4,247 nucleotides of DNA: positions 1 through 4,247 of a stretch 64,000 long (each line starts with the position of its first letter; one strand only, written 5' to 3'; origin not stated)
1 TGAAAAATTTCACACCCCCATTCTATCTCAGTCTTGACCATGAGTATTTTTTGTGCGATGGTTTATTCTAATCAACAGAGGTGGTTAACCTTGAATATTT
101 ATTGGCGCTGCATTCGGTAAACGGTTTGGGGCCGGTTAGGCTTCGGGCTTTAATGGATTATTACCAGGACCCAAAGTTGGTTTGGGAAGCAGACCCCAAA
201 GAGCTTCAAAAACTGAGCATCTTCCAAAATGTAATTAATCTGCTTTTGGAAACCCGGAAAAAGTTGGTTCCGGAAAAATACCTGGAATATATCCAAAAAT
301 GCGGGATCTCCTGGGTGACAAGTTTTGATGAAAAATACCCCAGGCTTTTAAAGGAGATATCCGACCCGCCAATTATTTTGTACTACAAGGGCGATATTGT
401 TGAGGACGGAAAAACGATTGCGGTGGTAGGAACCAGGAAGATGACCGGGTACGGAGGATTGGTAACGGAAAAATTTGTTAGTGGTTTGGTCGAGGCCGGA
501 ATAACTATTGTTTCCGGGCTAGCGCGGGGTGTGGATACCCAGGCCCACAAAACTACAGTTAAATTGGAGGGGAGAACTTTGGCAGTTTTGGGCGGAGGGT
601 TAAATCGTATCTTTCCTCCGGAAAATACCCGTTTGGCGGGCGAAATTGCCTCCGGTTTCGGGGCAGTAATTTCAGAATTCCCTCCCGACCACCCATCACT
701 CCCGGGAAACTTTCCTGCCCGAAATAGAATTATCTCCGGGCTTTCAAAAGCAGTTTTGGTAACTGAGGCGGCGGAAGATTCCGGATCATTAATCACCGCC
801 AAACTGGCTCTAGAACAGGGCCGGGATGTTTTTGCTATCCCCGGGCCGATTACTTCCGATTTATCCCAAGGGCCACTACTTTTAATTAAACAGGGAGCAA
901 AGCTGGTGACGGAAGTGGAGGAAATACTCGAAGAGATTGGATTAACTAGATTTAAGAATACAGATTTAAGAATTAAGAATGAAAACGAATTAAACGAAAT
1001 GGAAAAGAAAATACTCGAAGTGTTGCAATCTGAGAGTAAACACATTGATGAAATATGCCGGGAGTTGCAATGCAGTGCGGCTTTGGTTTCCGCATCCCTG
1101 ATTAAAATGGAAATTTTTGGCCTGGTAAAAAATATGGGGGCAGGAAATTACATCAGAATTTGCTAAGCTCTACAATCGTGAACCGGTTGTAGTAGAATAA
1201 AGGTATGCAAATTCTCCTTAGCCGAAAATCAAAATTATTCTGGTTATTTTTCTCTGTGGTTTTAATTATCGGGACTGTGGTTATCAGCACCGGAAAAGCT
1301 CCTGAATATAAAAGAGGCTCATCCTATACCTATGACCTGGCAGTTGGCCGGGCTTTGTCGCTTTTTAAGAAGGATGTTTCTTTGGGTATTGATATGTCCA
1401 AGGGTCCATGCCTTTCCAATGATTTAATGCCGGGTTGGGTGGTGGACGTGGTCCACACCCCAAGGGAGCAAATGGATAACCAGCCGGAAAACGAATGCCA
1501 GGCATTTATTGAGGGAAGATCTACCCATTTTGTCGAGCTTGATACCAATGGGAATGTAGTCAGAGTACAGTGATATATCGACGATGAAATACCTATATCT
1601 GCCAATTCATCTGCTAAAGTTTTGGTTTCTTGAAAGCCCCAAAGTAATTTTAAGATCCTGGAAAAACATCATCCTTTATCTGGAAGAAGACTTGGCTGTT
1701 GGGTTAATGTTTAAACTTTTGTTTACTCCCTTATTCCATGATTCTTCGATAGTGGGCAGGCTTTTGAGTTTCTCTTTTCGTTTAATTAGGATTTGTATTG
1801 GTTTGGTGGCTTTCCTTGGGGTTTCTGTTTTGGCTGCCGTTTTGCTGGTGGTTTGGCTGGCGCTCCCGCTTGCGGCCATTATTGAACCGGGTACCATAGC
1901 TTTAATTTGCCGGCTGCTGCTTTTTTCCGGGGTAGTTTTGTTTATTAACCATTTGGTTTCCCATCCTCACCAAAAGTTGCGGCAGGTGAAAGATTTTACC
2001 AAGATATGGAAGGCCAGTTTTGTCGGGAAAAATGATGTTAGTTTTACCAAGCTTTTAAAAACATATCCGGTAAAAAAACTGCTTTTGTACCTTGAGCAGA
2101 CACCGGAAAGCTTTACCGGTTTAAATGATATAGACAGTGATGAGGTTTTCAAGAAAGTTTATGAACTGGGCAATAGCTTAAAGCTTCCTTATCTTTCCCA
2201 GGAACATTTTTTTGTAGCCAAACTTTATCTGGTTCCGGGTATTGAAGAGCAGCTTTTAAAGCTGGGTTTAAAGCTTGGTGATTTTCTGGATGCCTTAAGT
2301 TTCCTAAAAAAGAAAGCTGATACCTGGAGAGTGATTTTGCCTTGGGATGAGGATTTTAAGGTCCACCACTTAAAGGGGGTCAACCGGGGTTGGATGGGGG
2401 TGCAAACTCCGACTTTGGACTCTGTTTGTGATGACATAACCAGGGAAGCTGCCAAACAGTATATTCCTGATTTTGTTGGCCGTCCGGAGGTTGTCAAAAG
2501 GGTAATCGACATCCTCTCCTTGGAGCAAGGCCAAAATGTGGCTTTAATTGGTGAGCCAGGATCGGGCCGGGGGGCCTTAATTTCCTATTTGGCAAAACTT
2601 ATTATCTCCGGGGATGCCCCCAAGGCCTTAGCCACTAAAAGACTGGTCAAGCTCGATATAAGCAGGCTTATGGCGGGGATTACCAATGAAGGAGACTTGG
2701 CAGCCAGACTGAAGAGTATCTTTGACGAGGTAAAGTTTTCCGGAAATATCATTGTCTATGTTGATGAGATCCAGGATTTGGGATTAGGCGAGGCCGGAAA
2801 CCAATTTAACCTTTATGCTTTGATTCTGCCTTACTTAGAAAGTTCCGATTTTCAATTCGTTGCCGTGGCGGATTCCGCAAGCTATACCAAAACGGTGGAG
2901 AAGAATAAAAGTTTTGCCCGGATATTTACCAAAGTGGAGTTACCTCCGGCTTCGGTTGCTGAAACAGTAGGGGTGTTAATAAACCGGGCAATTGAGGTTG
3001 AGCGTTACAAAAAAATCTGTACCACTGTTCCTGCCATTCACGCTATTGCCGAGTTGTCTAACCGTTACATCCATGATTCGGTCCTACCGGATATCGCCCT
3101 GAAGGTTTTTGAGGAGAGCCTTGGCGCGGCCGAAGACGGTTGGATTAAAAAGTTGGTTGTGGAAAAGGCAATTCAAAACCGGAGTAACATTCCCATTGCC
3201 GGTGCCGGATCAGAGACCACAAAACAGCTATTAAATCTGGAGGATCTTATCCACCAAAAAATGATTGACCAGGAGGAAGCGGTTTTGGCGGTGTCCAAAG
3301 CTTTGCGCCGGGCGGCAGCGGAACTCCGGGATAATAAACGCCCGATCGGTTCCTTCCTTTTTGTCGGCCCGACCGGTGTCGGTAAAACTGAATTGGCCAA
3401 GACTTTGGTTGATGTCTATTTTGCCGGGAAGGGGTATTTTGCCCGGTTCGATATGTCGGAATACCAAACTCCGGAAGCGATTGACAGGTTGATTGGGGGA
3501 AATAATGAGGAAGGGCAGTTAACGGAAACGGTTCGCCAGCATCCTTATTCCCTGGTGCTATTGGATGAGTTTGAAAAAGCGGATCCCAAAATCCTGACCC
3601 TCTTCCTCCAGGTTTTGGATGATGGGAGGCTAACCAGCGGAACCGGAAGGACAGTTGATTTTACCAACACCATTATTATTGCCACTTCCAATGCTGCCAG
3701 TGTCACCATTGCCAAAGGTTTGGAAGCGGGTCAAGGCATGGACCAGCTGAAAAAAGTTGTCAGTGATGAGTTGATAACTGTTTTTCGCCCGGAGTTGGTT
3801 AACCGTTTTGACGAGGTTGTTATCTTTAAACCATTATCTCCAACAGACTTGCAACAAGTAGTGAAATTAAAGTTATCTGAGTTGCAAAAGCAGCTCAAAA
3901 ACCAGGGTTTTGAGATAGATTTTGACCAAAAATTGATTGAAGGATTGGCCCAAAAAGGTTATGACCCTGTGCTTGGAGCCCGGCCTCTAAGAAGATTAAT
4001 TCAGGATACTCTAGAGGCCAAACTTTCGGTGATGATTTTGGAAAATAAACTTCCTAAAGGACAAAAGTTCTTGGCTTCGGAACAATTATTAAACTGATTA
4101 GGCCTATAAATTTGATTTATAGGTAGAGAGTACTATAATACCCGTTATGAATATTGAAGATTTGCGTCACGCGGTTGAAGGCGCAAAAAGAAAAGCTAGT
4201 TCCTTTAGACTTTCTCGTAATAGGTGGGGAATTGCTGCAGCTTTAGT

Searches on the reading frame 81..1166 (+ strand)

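Call 46: search_protein_families(library=pfam, proteins=[window:81-1166:+], max_evalue=0.00001)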
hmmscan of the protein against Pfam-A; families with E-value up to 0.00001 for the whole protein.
window:81-1166:+ (361 aa): 2 families
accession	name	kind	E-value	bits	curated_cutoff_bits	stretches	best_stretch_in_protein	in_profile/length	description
PF02481.21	DNA_processg_A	-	5.8e-76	254.8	29.6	1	71-277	2-211/212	DNA recombination-mediator protein A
PF17782.7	DprA_WH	-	3.2e-08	33.9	22.9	1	301-352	7-58/61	DprA winged helix domain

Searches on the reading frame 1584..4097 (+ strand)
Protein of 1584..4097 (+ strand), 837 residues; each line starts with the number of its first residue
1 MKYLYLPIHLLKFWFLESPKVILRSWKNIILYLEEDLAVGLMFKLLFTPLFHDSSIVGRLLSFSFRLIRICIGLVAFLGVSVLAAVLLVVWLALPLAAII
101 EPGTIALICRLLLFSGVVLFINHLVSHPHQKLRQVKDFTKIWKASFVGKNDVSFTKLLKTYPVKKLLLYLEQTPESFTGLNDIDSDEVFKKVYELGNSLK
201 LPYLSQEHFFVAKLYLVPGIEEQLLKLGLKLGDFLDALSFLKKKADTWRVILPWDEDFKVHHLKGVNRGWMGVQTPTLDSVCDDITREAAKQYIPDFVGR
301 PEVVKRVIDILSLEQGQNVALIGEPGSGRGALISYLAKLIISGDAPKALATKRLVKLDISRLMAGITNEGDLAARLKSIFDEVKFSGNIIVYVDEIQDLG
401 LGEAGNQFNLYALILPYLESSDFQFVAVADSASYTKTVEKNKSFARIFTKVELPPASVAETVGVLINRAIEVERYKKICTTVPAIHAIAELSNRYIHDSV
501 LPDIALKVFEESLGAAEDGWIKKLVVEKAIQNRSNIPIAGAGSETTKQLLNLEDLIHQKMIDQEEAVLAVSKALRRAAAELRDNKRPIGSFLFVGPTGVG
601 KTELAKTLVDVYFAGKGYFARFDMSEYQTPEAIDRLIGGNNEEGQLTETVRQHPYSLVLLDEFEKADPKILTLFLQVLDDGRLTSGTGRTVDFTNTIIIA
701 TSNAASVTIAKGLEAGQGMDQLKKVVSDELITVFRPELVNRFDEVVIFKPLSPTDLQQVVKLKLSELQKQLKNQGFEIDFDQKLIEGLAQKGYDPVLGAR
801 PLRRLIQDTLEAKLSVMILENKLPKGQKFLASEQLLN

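Call 46: search_protein_families(library=pfam, proteins=[window:1584-4097:+], max_evalue=0.00001)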
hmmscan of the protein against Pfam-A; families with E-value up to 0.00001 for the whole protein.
window:1584-4097:+ (837 aa): 5 families
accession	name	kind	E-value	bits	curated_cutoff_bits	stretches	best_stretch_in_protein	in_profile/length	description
PF07724.20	AAA_2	-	4.8e-48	163.8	27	1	586-745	1-166/166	AAA domain (Cdc48 subfamily)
PF10431.15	ClpB_D2-small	-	5.3e-23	81.3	21.9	1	751-828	1-78/81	C-terminal, D2-small domain, of ClpB protein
PF07728.20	AAA_5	-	3e-11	43.9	22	1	591-706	2-125/139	AAA domain (dynein-related subfamily)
PF00004.35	AAA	-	8.8e-11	42.8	21.2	0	592-704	2-110/131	ATPase family associated with various cellular activities (AAA)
PF13191.12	AAA_16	-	8.4e-06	26.8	32.6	0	583-626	20-62/167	AAA ATPase domain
